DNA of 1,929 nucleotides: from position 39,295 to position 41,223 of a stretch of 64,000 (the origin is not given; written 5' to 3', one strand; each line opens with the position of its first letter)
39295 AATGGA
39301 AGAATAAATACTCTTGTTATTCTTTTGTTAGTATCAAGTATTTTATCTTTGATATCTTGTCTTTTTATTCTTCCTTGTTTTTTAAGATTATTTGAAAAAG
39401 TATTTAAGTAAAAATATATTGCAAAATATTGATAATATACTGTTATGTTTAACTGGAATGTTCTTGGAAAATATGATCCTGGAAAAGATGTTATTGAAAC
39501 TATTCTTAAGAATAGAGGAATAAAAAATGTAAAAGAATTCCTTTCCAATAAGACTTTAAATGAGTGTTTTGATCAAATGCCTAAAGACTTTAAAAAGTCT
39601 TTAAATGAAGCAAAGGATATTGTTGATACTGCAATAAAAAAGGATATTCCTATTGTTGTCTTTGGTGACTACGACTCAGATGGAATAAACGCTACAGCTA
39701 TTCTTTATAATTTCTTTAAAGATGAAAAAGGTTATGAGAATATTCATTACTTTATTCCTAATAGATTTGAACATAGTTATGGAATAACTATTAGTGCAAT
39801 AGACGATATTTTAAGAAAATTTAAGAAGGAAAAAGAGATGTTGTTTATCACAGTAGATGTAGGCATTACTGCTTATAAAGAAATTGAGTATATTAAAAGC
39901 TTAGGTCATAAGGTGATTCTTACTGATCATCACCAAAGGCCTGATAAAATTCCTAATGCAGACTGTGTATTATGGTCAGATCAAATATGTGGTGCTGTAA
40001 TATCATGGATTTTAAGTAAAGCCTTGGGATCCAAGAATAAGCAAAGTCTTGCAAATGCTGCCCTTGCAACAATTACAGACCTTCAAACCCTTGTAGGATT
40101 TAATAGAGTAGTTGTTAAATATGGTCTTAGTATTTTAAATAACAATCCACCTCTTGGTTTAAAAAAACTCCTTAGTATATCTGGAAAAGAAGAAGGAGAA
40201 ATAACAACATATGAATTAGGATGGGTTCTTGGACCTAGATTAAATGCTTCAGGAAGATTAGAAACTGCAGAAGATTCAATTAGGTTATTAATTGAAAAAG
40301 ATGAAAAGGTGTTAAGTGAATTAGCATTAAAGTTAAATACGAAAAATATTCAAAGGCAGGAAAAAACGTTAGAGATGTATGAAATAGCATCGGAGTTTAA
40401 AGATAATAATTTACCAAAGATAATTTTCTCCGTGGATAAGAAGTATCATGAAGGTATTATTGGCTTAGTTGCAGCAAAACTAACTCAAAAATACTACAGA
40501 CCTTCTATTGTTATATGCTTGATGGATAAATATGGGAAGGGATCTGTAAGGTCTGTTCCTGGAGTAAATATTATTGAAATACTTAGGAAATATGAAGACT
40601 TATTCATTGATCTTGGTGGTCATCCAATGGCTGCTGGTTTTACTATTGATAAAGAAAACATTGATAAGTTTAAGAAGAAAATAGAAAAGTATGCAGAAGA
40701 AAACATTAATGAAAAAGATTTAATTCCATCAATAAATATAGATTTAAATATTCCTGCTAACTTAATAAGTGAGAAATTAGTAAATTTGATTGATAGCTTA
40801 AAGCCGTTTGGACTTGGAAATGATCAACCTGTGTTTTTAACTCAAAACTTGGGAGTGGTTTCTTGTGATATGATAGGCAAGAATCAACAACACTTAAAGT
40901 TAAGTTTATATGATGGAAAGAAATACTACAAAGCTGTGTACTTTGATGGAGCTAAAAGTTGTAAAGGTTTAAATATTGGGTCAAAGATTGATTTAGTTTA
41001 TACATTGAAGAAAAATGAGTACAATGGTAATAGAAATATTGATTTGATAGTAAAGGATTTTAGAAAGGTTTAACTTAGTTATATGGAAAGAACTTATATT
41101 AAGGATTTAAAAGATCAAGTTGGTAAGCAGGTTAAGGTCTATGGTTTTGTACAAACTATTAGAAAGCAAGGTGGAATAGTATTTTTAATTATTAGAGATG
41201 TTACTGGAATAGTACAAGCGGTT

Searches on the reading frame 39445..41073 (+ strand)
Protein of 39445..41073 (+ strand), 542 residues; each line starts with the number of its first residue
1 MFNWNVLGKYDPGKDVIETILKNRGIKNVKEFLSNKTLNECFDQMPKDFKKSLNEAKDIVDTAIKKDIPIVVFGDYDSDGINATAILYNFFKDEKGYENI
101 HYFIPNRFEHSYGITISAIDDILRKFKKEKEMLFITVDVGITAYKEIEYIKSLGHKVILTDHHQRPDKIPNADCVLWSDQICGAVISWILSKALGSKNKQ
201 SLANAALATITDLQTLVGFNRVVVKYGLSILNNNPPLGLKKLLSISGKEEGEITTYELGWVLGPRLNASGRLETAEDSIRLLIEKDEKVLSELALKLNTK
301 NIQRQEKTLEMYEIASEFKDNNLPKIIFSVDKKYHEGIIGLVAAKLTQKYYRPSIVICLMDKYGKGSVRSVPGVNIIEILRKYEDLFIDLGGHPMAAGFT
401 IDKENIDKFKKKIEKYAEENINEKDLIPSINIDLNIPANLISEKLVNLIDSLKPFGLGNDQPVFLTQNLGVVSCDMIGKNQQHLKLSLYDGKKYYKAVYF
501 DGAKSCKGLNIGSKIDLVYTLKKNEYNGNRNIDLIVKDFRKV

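Call 89: search_protein_families(library=pfam, proteins=[window:39445-41073:+], max_evalue=0.00001)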
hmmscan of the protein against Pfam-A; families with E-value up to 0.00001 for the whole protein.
window:39445-41073:+ (542 aa): 3 families
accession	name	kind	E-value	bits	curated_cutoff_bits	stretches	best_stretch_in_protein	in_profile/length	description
PF17768.7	RecJ_OB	-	4e-29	101.3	27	1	432-538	1-107/107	RecJ OB domain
PF01368.27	DHH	-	3.1e-19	69.9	28.1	1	70-187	2-96/125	DHH family, N-terminal domain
PF02272.25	DHHA1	-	1.8e-14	54.4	25.9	1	325-418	3-101/102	DHHA1 domain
